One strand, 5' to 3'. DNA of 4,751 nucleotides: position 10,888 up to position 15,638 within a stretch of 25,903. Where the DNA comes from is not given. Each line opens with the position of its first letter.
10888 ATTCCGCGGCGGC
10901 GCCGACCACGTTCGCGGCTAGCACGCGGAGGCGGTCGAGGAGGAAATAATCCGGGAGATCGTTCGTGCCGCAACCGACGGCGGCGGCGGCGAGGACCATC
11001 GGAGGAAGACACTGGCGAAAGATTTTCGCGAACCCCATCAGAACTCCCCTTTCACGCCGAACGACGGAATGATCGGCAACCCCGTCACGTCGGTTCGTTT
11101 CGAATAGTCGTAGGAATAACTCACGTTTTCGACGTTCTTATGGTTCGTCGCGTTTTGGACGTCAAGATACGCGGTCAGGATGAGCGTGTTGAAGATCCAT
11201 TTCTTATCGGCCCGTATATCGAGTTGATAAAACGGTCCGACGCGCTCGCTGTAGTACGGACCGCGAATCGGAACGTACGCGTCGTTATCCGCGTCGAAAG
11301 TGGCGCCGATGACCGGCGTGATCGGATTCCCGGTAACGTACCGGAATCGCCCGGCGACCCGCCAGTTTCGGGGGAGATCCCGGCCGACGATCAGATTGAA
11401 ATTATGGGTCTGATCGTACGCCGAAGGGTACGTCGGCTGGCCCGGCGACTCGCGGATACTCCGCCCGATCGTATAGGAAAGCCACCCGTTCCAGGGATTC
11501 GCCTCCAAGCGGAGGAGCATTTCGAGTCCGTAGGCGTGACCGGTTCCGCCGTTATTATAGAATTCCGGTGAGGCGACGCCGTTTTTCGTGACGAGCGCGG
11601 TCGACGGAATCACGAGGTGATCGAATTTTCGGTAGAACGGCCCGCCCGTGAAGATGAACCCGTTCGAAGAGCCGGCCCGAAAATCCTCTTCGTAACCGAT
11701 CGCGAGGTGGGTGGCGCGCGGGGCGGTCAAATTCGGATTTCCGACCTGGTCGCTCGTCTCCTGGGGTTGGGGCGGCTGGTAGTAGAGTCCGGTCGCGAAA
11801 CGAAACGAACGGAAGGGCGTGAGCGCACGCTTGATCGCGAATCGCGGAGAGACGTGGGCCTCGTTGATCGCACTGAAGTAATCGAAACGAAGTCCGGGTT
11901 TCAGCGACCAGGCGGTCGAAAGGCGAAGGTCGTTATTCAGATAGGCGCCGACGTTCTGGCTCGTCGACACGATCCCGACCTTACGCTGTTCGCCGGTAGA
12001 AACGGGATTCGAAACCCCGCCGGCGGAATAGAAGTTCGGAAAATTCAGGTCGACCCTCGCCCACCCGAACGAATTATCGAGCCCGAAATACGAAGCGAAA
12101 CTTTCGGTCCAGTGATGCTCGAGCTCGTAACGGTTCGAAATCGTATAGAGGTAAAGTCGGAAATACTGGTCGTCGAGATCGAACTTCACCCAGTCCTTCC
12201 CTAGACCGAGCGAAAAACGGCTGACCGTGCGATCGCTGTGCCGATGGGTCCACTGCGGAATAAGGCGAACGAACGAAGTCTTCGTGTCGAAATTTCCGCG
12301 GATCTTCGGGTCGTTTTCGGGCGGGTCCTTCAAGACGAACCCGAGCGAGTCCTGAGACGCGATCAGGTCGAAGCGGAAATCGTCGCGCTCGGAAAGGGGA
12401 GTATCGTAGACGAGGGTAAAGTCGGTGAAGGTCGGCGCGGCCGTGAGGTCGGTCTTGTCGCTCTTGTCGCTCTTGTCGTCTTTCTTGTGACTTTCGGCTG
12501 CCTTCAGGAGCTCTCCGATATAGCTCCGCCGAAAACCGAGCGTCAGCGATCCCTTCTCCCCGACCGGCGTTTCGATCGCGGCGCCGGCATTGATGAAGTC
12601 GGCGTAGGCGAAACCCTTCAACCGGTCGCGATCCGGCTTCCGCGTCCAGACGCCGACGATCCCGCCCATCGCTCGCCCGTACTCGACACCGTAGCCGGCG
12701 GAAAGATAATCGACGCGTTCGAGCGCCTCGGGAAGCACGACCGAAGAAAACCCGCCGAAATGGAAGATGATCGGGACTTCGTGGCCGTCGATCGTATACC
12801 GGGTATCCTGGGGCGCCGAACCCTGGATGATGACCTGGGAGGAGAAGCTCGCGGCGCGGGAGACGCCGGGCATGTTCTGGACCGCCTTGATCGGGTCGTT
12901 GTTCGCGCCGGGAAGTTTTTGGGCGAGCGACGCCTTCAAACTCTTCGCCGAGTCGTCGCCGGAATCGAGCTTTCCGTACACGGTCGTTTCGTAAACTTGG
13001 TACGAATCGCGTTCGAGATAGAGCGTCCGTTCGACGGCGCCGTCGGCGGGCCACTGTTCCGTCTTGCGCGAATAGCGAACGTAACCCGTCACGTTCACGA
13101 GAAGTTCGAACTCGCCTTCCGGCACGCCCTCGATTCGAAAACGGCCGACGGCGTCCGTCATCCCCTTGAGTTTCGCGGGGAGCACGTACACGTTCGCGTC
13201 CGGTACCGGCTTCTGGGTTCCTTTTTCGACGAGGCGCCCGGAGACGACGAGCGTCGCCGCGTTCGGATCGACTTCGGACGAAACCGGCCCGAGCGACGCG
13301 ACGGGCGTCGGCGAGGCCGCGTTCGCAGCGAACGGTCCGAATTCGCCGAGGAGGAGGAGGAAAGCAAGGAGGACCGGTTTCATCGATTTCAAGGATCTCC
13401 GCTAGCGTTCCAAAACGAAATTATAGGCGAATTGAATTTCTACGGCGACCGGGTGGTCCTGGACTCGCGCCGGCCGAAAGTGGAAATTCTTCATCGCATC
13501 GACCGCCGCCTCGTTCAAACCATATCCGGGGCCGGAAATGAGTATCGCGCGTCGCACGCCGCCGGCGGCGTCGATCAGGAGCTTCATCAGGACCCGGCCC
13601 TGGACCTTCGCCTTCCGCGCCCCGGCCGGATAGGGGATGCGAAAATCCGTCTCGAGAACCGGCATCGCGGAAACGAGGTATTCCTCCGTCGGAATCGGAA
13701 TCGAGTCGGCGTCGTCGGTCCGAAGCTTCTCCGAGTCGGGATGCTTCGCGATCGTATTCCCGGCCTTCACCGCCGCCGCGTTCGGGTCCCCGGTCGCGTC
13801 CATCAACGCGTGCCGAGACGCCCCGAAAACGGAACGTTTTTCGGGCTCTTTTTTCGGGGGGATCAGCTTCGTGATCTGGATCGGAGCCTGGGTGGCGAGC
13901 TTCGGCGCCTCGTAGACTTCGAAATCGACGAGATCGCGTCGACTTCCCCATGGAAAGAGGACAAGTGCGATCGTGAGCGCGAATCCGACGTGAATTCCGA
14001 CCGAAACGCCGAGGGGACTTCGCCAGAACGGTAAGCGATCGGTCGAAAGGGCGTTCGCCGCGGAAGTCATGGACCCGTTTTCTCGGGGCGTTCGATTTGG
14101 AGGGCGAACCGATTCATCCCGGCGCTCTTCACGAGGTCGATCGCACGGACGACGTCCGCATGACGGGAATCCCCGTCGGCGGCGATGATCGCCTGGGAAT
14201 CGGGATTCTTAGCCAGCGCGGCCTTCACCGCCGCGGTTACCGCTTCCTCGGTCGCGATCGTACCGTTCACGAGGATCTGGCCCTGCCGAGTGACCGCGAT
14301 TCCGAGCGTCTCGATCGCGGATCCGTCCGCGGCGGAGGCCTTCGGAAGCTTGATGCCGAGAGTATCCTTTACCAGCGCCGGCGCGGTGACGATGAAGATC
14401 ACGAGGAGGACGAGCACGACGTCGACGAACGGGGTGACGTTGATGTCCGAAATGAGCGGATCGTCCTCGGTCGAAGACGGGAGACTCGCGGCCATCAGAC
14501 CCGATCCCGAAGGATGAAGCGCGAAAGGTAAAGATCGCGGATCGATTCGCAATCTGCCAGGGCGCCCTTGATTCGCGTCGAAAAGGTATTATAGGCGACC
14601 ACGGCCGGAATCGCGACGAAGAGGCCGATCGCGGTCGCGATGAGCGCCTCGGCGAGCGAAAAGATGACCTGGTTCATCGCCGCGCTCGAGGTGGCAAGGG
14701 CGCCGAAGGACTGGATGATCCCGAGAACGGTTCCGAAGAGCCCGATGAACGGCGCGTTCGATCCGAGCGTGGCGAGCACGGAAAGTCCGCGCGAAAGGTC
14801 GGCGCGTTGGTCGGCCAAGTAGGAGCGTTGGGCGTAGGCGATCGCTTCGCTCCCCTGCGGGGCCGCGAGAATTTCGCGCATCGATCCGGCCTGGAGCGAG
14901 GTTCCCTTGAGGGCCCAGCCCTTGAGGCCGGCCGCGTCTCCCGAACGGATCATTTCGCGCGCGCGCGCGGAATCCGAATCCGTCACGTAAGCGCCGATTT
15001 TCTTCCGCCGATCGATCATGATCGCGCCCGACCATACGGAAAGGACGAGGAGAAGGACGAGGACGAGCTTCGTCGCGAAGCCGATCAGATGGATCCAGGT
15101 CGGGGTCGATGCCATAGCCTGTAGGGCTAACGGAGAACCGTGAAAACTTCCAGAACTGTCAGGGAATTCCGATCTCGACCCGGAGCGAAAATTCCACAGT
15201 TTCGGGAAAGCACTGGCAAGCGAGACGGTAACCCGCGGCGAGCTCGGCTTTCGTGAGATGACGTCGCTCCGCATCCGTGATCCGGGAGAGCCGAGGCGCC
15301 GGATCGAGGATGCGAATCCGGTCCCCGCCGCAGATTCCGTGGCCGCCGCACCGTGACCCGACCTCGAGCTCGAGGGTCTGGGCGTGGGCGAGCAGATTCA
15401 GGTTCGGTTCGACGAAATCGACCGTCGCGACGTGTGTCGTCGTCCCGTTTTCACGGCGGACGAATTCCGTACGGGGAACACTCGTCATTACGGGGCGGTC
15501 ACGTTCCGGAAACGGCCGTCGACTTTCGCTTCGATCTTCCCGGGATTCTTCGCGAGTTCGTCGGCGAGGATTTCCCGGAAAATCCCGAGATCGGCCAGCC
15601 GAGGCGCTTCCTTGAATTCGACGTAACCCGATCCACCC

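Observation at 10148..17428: Seven-gene operon joining a lipoprotein 5'-nucleotidase and an odd ferredoxin to a dedicated ExbB-ExbD-TonB-receptor-lipoprotein import set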

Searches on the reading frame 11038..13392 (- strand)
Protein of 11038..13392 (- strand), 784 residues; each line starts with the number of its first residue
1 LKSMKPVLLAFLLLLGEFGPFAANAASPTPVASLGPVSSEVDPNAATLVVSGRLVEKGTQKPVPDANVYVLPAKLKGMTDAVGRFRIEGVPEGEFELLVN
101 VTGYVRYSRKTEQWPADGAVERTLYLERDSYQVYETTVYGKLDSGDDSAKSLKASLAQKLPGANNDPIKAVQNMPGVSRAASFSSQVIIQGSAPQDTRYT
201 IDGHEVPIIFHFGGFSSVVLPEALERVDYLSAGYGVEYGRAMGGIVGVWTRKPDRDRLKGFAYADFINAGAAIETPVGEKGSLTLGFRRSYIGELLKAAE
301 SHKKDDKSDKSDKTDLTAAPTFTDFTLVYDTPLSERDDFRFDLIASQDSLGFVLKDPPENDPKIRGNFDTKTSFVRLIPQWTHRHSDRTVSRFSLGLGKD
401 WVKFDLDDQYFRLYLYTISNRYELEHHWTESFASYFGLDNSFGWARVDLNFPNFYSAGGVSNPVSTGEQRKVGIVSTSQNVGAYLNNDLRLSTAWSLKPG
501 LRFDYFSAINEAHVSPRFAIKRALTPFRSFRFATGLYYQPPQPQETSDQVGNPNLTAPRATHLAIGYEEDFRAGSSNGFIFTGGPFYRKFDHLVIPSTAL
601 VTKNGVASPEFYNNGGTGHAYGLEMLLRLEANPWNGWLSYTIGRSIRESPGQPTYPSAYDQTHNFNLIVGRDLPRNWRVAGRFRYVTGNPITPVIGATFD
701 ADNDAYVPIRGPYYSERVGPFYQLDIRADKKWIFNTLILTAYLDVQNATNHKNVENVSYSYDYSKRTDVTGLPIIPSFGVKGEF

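Call 3: search_protein_families(library=pfam, proteins=[window:11038-13392:-], max_evalue=0.01)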
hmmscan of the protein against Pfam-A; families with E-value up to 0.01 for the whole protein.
window:11038-13392:- (784 aa): 4 families
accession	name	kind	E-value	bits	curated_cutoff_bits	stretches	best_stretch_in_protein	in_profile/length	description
PF00593.30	TonB_dep_Rec_b-barrel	-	6.5e-20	72.8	27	1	341-747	21-435/436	TonB dependent receptor-like, beta-barrel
PF13715.12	CarbopepD_reg_2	-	2.7e-10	40.5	32.2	1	50-112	1-63/88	CarboxypepD_reg-like domain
PF07715.20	Plug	-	8.2e-09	36.4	23.9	1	164-245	22-107/107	TonB-dependent Receptor Plug Domain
PF13620.12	CarboxypepD_reg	-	2.5e-08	34.6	32.3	1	50-118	2-73/82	Carboxypeptidase regulatory-like domain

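Call 4: search_protein_families(library=ncbifam, proteins=[window:11038-13392:-], max_evalue=0.01)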
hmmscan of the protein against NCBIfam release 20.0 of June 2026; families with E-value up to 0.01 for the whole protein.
window:11038-13392:- (784 aa): 5 families
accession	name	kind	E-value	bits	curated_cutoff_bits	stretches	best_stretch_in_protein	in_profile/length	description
TIGR01785.1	TonB-hemin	subfamily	1.9e-06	26.7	316.85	1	478-642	363-558/677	TonB-dependent heme/hemoglobin receptor family protein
TIGR01786.1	TonB-hemlactrns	subfamily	3.7e-05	22.3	323.75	1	476-754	388-687/719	TonB-dependent hemoglobin/transferrin/lactoferrin family receptor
NF010048.1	PRK13524.1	subfamily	0.00013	20.6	493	0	475-529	429-482/744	FepA family TonB-dependent siderophore receptor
NF052345.1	S_layer_anammox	exception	0.0003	18.3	1400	1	23-108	1289-1374/1596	Kustd1514 family S-layer glycoprotein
NF010051.0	PRK13528.1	subfamily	0.00096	17.5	583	0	444-525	386-468/727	FepA family TonB-dependent siderophore receptor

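Call 28: search_solved_structures(query=window:11038-13392:-, max_evalue=0.01)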
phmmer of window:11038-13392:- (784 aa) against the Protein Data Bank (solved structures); distinct sequences matched with E-value up to 0.01: 1.
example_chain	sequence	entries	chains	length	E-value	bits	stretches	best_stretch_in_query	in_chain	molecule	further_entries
5fp2_A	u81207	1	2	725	0.00069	20.9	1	159-272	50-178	FERRIC ENTEROBACTIN RECEPTOR PIRA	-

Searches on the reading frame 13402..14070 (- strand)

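Call 3: search_protein_families(library=pfam, proteins=[window:13402-14070:-], max_evalue=0.01)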
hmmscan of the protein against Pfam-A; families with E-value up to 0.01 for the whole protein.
window:13402-14070:- (222 aa): 1 family
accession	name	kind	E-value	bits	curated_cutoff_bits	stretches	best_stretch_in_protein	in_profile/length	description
PF03544.19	TonB_C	-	2.2e-13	50.9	24.6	1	146-220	4-79/79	Gram-negative bacterial TonB protein C-terminal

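Call 4: search_protein_families(library=ncbifam, proteins=[window:13402-14070:-], max_evalue=0.01)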
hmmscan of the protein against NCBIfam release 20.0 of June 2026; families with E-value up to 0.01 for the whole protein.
window:13402-14070:- (222 aa): 2 families
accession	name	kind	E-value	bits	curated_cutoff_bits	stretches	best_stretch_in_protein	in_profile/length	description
NF038079.1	TonB_sider_MxcH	equivalog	1.4e-17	63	925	1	137-221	2-86/792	TonB-dependent siderophore myxochelin receptor MxcH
TIGR01352.1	tonB_Cterm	subfamily_domain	1.2e-11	44.8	27.1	1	147-215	3-74/76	TonB family protein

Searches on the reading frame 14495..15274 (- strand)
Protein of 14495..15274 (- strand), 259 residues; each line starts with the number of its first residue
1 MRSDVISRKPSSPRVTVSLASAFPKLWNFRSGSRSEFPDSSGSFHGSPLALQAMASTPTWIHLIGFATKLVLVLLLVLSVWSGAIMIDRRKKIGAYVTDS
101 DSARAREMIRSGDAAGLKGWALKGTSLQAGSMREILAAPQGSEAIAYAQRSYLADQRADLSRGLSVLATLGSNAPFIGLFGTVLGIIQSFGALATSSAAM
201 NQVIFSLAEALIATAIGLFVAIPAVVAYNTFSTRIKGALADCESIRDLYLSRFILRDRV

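Call 3: search_protein_families(library=pfam, proteins=[window:14495-15274:-], max_evalue=0.01)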
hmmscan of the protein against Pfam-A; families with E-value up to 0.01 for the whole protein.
window:14495-15274:- (259 aa): 1 family
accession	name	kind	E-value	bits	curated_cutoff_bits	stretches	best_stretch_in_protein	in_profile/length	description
PF01618.21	MotA_ExbB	-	4.5e-30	104.5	22.9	1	138-241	20-124/127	MotA/TolQ/ExbB proton channel family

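Call 4: search_protein_families(library=ncbifam, proteins=[window:14495-15274:-], max_evalue=0.01)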
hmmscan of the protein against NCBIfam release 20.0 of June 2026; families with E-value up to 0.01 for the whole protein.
window:14495-15274:- (259 aa): 8 families
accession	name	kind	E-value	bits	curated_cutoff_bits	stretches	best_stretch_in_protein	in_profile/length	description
TIGR02796.1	tolQ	equivalog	4.1e-34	118.2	221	1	142-246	101-207/216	protein TolQ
TIGR02797.1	exbB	equivalog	9.8e-24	84.3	206.2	1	143-238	98-194/211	tonB-system energizer ExbB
NF008066.0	PRK10801.1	equivalog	4e-23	82.1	403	1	150-236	113-200/230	Tol-Pal system protein TolQ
NF007722.0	PRK10414.1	equivalog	2.5e-21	76.3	402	1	158-239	124-206/244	tol-pal system-associated acyl-CoA thioesterase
TIGR02805.1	exbB2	equivalog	1.1e-18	67.7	135.35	1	155-236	46-128/138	TonB-system energizer ExbB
NF005997.1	PRK08124.1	equivalog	2.2e-05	23.5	340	1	162-221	142-197/259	flagellar motor stator protein MotA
TIGR03818.1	MotA1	equivalog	0.00034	19.8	303.8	1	156-222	154-217/282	flagellar motor stator protein MotA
NF006583.0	PRK09109.1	equivalog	0.0015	17.7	237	1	160-221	139-196/246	flagellar motor protein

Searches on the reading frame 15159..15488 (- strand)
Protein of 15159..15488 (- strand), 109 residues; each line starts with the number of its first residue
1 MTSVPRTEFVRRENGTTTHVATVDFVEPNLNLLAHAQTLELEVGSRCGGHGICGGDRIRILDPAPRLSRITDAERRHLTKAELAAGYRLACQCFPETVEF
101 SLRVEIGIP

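Call 3: search_protein_families(library=pfam, proteins=[window:15159-15488:-], max_evalue=0.01)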
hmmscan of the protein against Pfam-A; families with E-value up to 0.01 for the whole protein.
window:15159-15488:- (109 aa): 1 family
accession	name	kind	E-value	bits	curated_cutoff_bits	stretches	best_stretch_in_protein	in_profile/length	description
PF00111.32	Fer2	-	1.8e-05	25.1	21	1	23-96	10-77/77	2Fe-2S iron-sulfur cluster binding domain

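Call 4: search_protein_families(library=ncbifam, proteins=[window:15159-15488:-], max_evalue=0.01)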
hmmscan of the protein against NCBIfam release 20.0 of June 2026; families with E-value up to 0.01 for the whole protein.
window:15159-15488:- (109 aa): 4 families
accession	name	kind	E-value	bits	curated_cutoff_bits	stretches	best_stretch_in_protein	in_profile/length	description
TIGR01941.1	nqrF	equivalog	1.6e-07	30.6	295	1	31-94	51-111/405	NADH:ubiquinone reductase (Na(+)-transporting) subunit F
NF040756.1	corr_regen_AcsV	exception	1.2e-06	27.2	800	1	26-93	13-75/632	corrinoid activation/regeneration protein AcsV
NF007964.0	PRK10684.1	equivalog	0.00039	19.5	383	1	31-96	268-327/333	NADH oxidoreductase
TIGR02160.1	PA_CoA_Oxy5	hypoth_equivalog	0.0041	16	420.8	1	31-97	284-344/352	1,2-phenylacetyl-CoA epoxidase subunit PaaE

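Call 98: search_solved_structures(query=window:15159-15488:-, max_evalue=1, show_alignments=2)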
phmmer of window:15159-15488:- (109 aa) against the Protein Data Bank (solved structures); distinct sequences matched with E-value up to 1: 10.
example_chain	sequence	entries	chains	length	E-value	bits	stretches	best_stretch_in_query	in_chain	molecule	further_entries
3zyy_X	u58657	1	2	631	1.6e-05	28.5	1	27-97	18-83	IRON-SULFUR CLUSTER BINDING PROTEIN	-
8a1t_F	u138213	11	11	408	0.00063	23.4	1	28-94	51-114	Na(+)-translocating NADH-quinone reductase subunit F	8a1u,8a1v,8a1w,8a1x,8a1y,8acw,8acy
7xk3_F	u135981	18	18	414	0.00065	23.3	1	28-94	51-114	Na(+)-translocating NADH-quinone reductase subunit F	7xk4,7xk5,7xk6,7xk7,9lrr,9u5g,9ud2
3ah7_A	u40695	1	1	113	0.031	17.9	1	23-102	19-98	[2Fe-2S]ferredoxin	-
9q36_A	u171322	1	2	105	0.033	17.9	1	43-106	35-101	Terpredoxin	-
9grx_3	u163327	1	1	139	0.041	17.5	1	46-99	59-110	Photosynthetic NDH subunit of subcomplex B 3, chloroplastic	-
1b9r_A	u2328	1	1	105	0.088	16.5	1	43-106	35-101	PROTEIN (TERPREDOXIN)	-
9aud_B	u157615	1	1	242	0.2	15.3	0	58-100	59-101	NPLCK1-2 TCR TRBV1 Beta chain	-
9i2a_A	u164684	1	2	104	0.63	13.7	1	47-93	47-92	Ferredoxin-4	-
3av8_A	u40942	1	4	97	0.72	13.5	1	29-96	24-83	Ferredoxin-1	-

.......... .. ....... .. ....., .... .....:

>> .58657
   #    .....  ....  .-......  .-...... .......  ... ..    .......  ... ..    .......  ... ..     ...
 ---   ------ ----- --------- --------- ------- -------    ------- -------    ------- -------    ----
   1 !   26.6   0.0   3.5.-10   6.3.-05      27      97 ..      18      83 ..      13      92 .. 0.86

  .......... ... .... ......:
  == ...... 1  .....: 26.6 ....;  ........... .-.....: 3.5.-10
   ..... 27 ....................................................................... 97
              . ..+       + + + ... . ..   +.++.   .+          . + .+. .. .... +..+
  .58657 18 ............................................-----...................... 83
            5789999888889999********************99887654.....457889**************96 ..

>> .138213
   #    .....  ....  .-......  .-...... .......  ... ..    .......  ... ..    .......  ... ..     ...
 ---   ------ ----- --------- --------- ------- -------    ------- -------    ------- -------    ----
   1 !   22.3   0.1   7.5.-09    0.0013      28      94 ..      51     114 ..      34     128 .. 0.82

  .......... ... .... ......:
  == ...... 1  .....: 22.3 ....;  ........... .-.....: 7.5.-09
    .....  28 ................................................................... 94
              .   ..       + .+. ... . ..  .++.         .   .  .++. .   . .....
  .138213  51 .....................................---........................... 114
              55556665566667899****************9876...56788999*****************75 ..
